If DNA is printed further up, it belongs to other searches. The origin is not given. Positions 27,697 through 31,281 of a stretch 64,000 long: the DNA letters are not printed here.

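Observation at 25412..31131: Two-gene SNF2 helicase plus PglX/Eco57I-like methyltransferase module with no recognisable nuclease or BREX/DISARM partners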

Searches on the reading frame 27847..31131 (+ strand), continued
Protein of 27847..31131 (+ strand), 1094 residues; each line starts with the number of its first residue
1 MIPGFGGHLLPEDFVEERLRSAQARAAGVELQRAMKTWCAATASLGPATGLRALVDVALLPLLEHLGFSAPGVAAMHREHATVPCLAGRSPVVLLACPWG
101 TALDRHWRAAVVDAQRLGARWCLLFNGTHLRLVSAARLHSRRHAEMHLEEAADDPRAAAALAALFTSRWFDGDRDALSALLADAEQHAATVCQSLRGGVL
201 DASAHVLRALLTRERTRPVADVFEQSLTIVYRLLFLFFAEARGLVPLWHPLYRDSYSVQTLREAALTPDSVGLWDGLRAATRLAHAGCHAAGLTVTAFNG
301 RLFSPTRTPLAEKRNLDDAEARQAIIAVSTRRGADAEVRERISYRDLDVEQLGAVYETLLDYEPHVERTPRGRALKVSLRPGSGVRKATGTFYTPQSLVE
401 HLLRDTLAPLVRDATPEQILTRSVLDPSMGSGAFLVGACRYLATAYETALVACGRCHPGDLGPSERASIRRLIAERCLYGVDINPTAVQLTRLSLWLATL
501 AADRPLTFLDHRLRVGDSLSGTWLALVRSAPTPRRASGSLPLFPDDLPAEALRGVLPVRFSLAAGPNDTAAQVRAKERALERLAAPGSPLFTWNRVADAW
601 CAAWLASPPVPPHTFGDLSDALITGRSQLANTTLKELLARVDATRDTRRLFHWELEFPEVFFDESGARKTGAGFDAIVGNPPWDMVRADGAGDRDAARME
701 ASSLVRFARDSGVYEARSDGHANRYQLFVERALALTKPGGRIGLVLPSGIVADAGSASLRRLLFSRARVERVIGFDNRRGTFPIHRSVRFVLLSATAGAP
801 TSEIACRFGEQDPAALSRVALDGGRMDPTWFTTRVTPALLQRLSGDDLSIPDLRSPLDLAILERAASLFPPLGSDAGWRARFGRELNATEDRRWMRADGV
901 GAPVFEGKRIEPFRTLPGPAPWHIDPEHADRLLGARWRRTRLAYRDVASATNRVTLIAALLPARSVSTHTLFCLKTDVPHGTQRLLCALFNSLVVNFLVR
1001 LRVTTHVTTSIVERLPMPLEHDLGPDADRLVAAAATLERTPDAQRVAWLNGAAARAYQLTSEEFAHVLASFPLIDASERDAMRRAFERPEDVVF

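Call 36: search_protein_representatives(protein=window:27847-31131:+)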
Query: 1094 residues. Proteins with E-value up to 0.001 (for the whole library): 18925; up to 1e-10: 10188; up to 1e-30: 3300. The best 150 are listed.
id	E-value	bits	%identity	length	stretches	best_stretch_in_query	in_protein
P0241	0.0e+00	1180.7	55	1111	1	2-1087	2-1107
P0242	1.4e-284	963.4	49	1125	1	1-1086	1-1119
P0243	3.5e-280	948.9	53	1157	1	5-1086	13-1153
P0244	1.9e-277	939.8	49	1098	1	1-1088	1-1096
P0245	1.4e-273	927.0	50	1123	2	1-1040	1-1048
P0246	7.2e-270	914.7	50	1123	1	1-1089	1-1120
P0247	1.6e-269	913.6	47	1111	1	1-1086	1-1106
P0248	3.0e-269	912.6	50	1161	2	378-1090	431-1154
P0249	8.0e-269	911.2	48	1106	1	2-1088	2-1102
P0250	1.5e-268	910.4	50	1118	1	3-1083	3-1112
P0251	1.3e-262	890.7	48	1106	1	5-1086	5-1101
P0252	2.2e-259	880.0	51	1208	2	1-893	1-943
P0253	1.2e-258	877.5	47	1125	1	1-1082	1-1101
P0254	5.4e-258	875.4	48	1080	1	37-1084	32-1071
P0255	2.6e-256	869.8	46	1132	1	1-1088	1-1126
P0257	5.4e-253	858.8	48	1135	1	5-1086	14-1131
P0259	8.3e-253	858.2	47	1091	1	3-1086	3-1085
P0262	4.2e-247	839.3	47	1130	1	5-1086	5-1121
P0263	2.4e-246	836.8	47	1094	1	4-1088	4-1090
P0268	4.3e-232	789.6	52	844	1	247-1086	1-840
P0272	4.1e-220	750.0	45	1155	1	6-1087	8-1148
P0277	1.2e-211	722.0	50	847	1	271-1086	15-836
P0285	2.8e-195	667.8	50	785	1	316-1087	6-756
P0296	3.7e-168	577.9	50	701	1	399-1086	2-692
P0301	6.0e-156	537.5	45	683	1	399-1087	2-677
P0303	3.5e-151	521.7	48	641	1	462-1086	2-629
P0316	4.1e-135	468.5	50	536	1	565-1086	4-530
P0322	2.4e-132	459.4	51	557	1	539-1087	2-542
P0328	1.5e-123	430.2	48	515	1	572-1087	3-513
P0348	8.1e-110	384.8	46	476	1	615-1087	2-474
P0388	3.0e-90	320.0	50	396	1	709-1087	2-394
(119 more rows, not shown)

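Call 39: find_related_loci(query=A4, collection=genome_contigs, flank=10000)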
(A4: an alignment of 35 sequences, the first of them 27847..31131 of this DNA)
Query A4 (1094 aa) in genome_contigs; peptide patterns used: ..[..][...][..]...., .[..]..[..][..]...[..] (x = any residue, [..] = any of these).
600 stretches matched a pattern (row limit reached: there are more); 578 encode a relative of the query (tblastn E <= 1e-3); the best 80 are kept; 80 distinct loci.
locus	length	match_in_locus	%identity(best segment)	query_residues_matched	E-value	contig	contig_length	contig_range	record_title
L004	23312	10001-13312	56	1-1086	0e+0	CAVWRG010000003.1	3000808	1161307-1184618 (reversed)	MAG: uncultured Acidobacteriota bacterium isolate MFD04967.bin.1.58 genome assembly, contig: contig_7043, whole genome s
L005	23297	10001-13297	55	1-1086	0e+0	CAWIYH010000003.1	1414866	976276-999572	MAG: uncultured Acidobacteriota bacterium isolate MFD04944.bin.1.167 genome assembly, contig: contig_36343, whole genome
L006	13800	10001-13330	55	1-1086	0e+0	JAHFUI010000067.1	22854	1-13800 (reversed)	MAG: Acidobacteria bacterium isolate nzgw76 NODE_1928_length_22855_cov_8.898478, whole genome shotgun sequence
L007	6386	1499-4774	55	1-1090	0e+0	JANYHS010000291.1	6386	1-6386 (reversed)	MAG: Acidobacteria bacterium isolate GL140_1_metabinner_89_sub GL140_1_k141_632033, whole genome shotgun sequence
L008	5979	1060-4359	53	2-1086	0e+0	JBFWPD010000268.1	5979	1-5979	MAG: Vicinamibacterales bacterium isolate CA_2019_TPBF_151 NODE_51140_length_5979_cov_3.383971_TPBF, whole genome shotgu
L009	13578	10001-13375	52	2-1086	0e+0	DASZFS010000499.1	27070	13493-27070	MAG TPA_asm: Vicinamibacterales bacterium isolate SMAG_U6528 k141_4030178, whole genome shotgun sequence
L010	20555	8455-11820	47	1-1082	0e+0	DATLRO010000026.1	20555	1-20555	MAG TPA_asm: Vicinamibacterales bacterium isolate SMAG_U13906 k141_780637, whole genome shotgun sequence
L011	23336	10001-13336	46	1-1087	0e+0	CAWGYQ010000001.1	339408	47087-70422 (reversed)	MAG: uncultured Acidobacteriota bacterium isolate MFD02360.bin.1.179 genome assembly, contig: contig_18098, whole genome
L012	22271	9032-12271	46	1-1088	0e+0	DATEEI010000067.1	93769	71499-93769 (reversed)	MAG TPA_asm: Vicinamibacterales bacterium isolate SMAG_U8729 k141_427686, whole genome shotgun sequence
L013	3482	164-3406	47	1-1087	0e+0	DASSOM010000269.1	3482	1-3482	MAG TPA_asm: Vicinamibacterales bacterium isolate SMAG_U1252 k141_322995, whole genome shotgun sequence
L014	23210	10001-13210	46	13-1079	0e+0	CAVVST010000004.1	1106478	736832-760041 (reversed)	MAG: uncultured Acidobacteriota bacterium isolate MFD02840.bin.2.185 genome assembly, contig: contig_3150, whole genome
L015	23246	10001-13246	46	1-1086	0e+0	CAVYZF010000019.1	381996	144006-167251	MAG: uncultured Acidobacteriota bacterium isolate MFD02242.bin.1.226 genome assembly, contig: contig_43548, whole genome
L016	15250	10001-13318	46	1-1090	0e+0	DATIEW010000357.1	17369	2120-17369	MAG TPA_asm: Vicinamibacterales bacterium isolate SMAG_U16379 k141_1041154, whole genome shotgun sequence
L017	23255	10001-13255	47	2-1086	0e+0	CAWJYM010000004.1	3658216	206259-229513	MAG: uncultured Acidobacteriota bacterium isolate MFD06742.bin.1.259 genome assembly, contig: contig_3210, whole genome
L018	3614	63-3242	46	45-1086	0e+0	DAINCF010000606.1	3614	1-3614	MAG TPA_asm: Vicinamibacterales bacterium isolate CTOTU39262 NODE_5099_length_3614_cov_6.429334, whole genome shotgun se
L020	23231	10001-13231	45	1-1088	0e+0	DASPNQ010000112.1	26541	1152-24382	MAG TPA_asm: Vicinamibacterales bacterium isolate SMAG_U12125 k141_102351, whole genome shotgun sequence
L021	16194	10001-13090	45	45-1086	0e+0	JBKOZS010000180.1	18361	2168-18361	MAG: Acidobacteriota bacterium isolate GB_HAYS_MAG_00028 GB_HAYS_000001613061, whole genome shotgun sequence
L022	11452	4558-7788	45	1-1086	0e+0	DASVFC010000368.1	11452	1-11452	MAG TPA_asm: Vicinamibacterales bacterium isolate SMAG_U2079 k141_1494231, whole genome shotgun sequence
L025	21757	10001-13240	46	1-1086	0e+0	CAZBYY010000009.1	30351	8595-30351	MAG TPA_asm: uncultured Acidobacterium sp. isolate SRP124364_co1_244 genome assembly, contig: NODE_1176_length_30351_cov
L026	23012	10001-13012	47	88-1086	0e+0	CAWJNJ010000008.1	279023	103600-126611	MAG: uncultured Acidobacteriota bacterium isolate MFD02840.bin.1.123 genome assembly, contig: contig_25691, whole genome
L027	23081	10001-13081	44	40-1087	0e+0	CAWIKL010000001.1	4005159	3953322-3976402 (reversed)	MAG: uncultured Acidobacteriota bacterium isolate MFD04967.bin.1.6 genome assembly, contig: contig_1861, whole genome sh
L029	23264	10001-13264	43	1-1080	0e+0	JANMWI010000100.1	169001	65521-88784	MAG: Acidobacteriota bacterium isolate OTE_88_metabat_329 OTE_88_k141_2554442, whole genome shotgun sequence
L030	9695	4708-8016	45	2-1087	0e+0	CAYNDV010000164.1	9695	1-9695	MAG TPA_asm: uncultured Vicinamibacterales bacterium isolate binchicken_co115_131 genome assembly, contig: NODE_10432_le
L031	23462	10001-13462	55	1-1086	0e+0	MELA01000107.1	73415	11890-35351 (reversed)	MAG: Acidobacteria bacterium RIFCSPLOWO2_12_FULL_65_11 rifcsplowo2_12_scaffold_4768, whole genome shotgun sequence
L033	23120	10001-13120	44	1-1080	0e+0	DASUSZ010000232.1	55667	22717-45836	MAG TPA_asm: Vicinamibacterales bacterium isolate SMAG_U1749 k141_335653, whole genome shotgun sequence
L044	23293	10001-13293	45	1-1086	0e+0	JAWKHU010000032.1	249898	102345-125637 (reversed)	MAG: Vicinamibacterales bacterium isolate ABC2.44 ABC2.44.fa-32, whole genome shotgun sequence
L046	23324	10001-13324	45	1-1086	0e+0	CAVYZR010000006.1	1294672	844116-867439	MAG: uncultured Acidobacteriota bacterium isolate MFD02242.bin.1.228 genome assembly, contig: contig_6037, whole genome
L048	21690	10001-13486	29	112-1078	5e-94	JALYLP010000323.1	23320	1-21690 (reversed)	MAG: Actinomycetota bacterium isolate AFD bin42 SD1484-86_k127_1438574, whole genome shotgun sequence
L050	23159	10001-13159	30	201-1086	3e-83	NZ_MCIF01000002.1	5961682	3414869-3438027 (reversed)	Thermogemmatispora tikiterensis strain T81 A4R35_scaffold00002, whole genome shotgun sequence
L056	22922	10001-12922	29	218-1047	8e-78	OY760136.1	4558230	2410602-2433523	MAG: Vicinamibacterales bacterium isolate f9e760c9-8bbe-4e76-9a0a-40d6f1fb97b8 genome assembly, chromosome: 1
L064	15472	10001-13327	26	59-1026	1e-72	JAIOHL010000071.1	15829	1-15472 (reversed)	MAG: Anaerolineae bacterium isolate MAG_03 contig_74298, whole genome shotgun sequence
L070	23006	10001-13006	28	221-1094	1e-75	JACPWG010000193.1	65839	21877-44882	MAG: Planctomycetota bacterium isolate NC_groundwater_805_Pr6_B-0.1um_69_24 kurt_kritikos_18_scaffold_505960, whole geno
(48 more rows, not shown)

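Call 42: search_protein_families(library=pfam, proteins=[L020:14143-15996:+, L027:12772-14631:+, L017:13991-17575:+, L014:13242-16178:+, L046:4811-7192:+, L033:13491-16835:-, L020:269-1909:+, L020:4706-7552:+, L014:6069-7184:+, L029:13254-14432:+], max_evalue=0.001)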
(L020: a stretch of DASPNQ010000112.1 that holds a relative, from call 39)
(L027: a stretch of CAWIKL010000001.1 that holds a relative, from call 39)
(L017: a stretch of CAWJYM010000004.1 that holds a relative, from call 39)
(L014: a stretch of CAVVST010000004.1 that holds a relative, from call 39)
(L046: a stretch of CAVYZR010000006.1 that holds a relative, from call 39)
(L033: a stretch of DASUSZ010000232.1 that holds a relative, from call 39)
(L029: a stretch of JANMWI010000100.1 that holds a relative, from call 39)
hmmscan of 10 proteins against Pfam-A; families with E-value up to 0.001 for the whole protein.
L020:14143-15996:+ (617 aa): 2 families
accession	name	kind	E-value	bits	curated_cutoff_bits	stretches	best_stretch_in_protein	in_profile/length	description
PF07969.17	Amidohydro_3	-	1.5e-103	348.3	29.7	1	119-606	2-472/472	Amidohydrolase family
PF01979.26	Amidohydro_1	-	2.2e-05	24.3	25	0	274-605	36-345/345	Amidohydrolase family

L027:12772-14631:+ (619 aa): 9 families
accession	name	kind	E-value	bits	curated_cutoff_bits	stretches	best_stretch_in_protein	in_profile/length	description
PF03916.19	NrfD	-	3.3e-25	89.8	25.8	1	342-615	10-310/313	Polysulphide reductase, NrfD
PF13247.11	Fer4_11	-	5.4e-25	87.9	26.2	1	164-257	4-99/100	4Fe-4S dicluster domain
PF00037.32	Fer4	-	1.8e-08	34.3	21.1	1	198-215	4-21/24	4Fe-4S binding domain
PF12797.12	Fer4_2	-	1.6e-07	31.2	24.5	2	199-214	7-22/22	4Fe-4S binding domain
PF12838.12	Fer4_7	-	1.3e-06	29.2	27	2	170-215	2-51/52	4Fe-4S dicluster domain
PF13237.11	Fer4_10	-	1.9e-06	28.2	25.5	2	169-213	8-53/53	4Fe-4S dicluster domain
PF12837.12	Fer4_6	-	5.6e-06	26.5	25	1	200-215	7-22/24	4Fe-4S binding domain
PF13187.11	Fer4_9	-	1.2e-05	25.7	27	1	170-215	2-50/52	4Fe-4S dicluster domain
PF25160.1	LdpA_Fe-S-bd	-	2.5e-05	24.4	27.6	1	175-217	6-43/49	LdpA Fe-S cluster-binding domain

L017:13991-17575:+ (1194 aa): 3 families
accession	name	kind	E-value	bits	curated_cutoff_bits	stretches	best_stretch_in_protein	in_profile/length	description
PF00384.28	Molybdopterin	-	1.3e-16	61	24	1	366-768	1-323/353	Molybdopterin oxidoreductase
PF01568.27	Molydop_binding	-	1.3e-12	48.2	26.8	1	990-1060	20-83/110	Molydopterin dinucleotide binding domain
PF04879.21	Molybdop_Fe4S4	-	6.5e-09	36.1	22.7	1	310-355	4-47/55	Molybdopterin oxidoreductase Fe4S4 domain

L014:13242-16178:+ (978 aa): 4 families
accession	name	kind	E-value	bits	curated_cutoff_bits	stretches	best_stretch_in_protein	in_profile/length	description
PF00676.26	E1_dh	-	1.1e-50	172.8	22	1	254-549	4-291/300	Dehydrogenase E1 component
PF16870.10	OxoGdeHyase_C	-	2.3e-40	138.2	27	1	819-961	2-151/151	2-oxoglutarate dehydrogenase C-terminal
PF02779.29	Transket_pyr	-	3.6e-39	134.6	27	1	618-813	2-173/174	Transketolase, pyrimidine binding domain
PF16078.10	2-oxogl_dehyd_N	-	1.6e-08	34.4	27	1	54-87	3-36/41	2-oxoglutarate dehydrogenase N-terminus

L046:4811-7192:+ (793 aa): 0 families

L033:13491-16835:- (1114 aa): 2 families
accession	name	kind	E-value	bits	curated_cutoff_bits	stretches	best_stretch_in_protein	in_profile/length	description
PF02558.23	ApbA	-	3e-43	147.4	22.2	1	808-954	2-147/150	Ketopantoate reductase PanE/ApbA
PF08546.17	ApbA_C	-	7.5e-26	91.4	22.7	1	990-1107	6-123/125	Ketopantoate reductase PanE/ApbA C terminal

L020:269-1909:+ (546 aa): 9 families
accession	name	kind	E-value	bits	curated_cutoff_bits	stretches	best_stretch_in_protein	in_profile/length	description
PF00158.32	Sigma54_activat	-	2.2e-69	232.9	20.2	1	232-397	2-167/168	Sigma-54 interaction domain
PF25601.1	AAA_lid_14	-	4.5e-25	87.7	27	1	403-481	1-79/87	AAA+ ATPase lid domain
PF14532.12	Sigma54_activ_2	-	1.5e-21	77.5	25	1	233-402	2-138/138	Sigma-54 interaction domain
PF00072.30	Response_reg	-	1.8e-18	67.2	30.2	1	94-202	1-110/111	Response regulator receiver domain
PF02954.25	HTH_8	-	7.2e-09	35.7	22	1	496-534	3-41/42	Bacterial regulatory protein, Fis family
PF07728.20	AAA_5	-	1.2e-07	32.3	22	1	255-373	2-123/139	AAA domain (dynein-related subfamily)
PF00004.35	AAA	-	6.4e-05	23.8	21.2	1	255-373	1-110/131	ATPase family associated with various cellular activities (AAA)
PF07724.20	AAA_2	-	7.1e-05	23.3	27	1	253-380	4-132/166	AAA domain (Cdc48 subfamily)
PF01078.27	Mg_chelatase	-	7.7e-05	22.6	20.3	0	310-372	93-157/207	Magnesium chelatase, subunit ChlI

L020:4706-7552:+ (948 aa): 2 families
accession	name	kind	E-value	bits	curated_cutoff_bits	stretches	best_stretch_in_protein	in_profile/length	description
PF12704.14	MacB_PCD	-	9.2e-34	118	27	2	165-380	2-205/207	MacB-like periplasmic core domain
PF02687.27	FtsX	-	5.1e-24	85.1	25.5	2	828-941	2-120/120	FtsX-like permease C-terminal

L014:6069-7184:+ (371 aa): 2 families
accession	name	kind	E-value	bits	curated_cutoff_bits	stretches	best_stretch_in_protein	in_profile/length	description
PF14489.11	QueF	-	1.5e-30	105.7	27.3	1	293-368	1-76/81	QueF-like protein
PF01227.27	GTP_cyclohydroI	-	0.00016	21.6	27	1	282-351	66-135/179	GTP cyclohydrolase I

L029:13254-14432:+ (392 aa): 3 families
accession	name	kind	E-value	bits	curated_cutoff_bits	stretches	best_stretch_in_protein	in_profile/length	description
PF01590.32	GAF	-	3.1e-13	50.8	22.4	1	148-285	5-132/133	GAF domain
PF13185.12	GAF_2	-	3e-10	40.9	28.6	1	149-285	8-134/136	GAF domain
PF00512.31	HisKA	-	2.4e-07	31.1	26.9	1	304-363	2-61/66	His Kinase A (phospho-acceptor) domain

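Call 43: predict_structure(alignment_id=A3)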
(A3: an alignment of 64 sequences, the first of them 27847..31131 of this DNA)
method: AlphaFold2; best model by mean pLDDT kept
length: 1094 residues; sequences in the alignment: 64
mean_pLDDT: 83.0   pTM: 0.71
mean pLDDT of the five models: 83.0, 83.0, 81.6, 80.1, 79.2
residues with pLDDT >= 90: 455; 70-90: 455; 50-70: 136; < 50: 48
segments of 3 or more residues with pLDDT < 50: 288-296, 299-308, 383-391, 537-545, 685-690
pLDDT, mean of each block of 10 residues (from residue 1): 81 83 89 94 89 93 93 88 91 93 85 88 94 76 88 92 90 77 75 79 87 76 74 75 57 70 85 80 57 46 47 71 89 74 68 60 74 75 49 73 92 92 89 86 91 75 74 89 76 72 57 87 83 61 55 80 69 73 84 92 92 92 91 94 89 90 82 92 52 69 85 76 85 93 92 88 95 84 66 95 94 79 76 95 91 94 96 94 89 89 91 85 92 92 82 88 92 93 97 95 85 94 94 94 94 97 96 93 93 71
secondary structure, 60 per line:
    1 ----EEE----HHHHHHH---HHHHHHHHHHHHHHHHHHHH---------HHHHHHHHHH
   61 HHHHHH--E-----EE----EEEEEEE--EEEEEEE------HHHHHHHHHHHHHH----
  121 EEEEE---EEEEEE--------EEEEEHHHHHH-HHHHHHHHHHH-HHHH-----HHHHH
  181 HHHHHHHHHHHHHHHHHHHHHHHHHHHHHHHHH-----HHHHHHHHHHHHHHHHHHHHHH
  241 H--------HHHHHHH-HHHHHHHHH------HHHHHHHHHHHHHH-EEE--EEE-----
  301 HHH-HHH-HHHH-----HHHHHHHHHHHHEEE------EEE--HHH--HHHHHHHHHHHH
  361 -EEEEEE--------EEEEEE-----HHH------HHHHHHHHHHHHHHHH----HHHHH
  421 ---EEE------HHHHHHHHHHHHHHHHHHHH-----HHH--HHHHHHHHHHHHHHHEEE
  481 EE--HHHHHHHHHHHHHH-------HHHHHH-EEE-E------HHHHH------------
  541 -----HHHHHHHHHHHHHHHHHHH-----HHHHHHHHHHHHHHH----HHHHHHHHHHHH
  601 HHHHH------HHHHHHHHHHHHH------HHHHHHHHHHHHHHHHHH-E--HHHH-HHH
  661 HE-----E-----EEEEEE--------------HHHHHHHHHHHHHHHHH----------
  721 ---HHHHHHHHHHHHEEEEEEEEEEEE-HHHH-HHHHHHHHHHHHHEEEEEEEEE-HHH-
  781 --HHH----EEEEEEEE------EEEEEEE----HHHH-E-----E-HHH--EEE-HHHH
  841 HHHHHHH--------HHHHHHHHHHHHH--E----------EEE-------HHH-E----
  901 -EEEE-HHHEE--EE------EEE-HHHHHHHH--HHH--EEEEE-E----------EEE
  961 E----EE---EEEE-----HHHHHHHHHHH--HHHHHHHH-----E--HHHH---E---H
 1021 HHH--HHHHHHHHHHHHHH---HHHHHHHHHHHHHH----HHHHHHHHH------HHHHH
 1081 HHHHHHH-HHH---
elements in order (helices of 4 or more, strands of 3 or more residues): E5-7 H12-18 H22-41 H51-66 E81-87 E90-96 H103-116 E121-125 E129-134 E143-147 H148-153 H155-165 H167-170 H176-213 H219-241 H250-256 H258-266 H273-286 E288-290 E293-295 H309-312 H318-329 E330-332 E339-341 H349-360 E362-367 E376-381 H396-411 H416-420 E424-426 H433-452 H463-477 E478-482 H485-498 H506-511 E513-515 H524-528 H546-564 H570-584 H589-605 H612-624 H631-648 H653-656 H658-661 E674-679 H694-710 H724-735 E736-747 H749-752 H754-766 E767-775 E790-797 E804-810 H815-818 E833-835 H837-847 H856-868 E882-884 E902-905 E922-924 H926-933 E941-945 E958-961 E971-974 H980-990 H993-1000 H1009-1012 H1020-1023 H1026-1039 H1043-1056 H1061-1069 H1076-1087
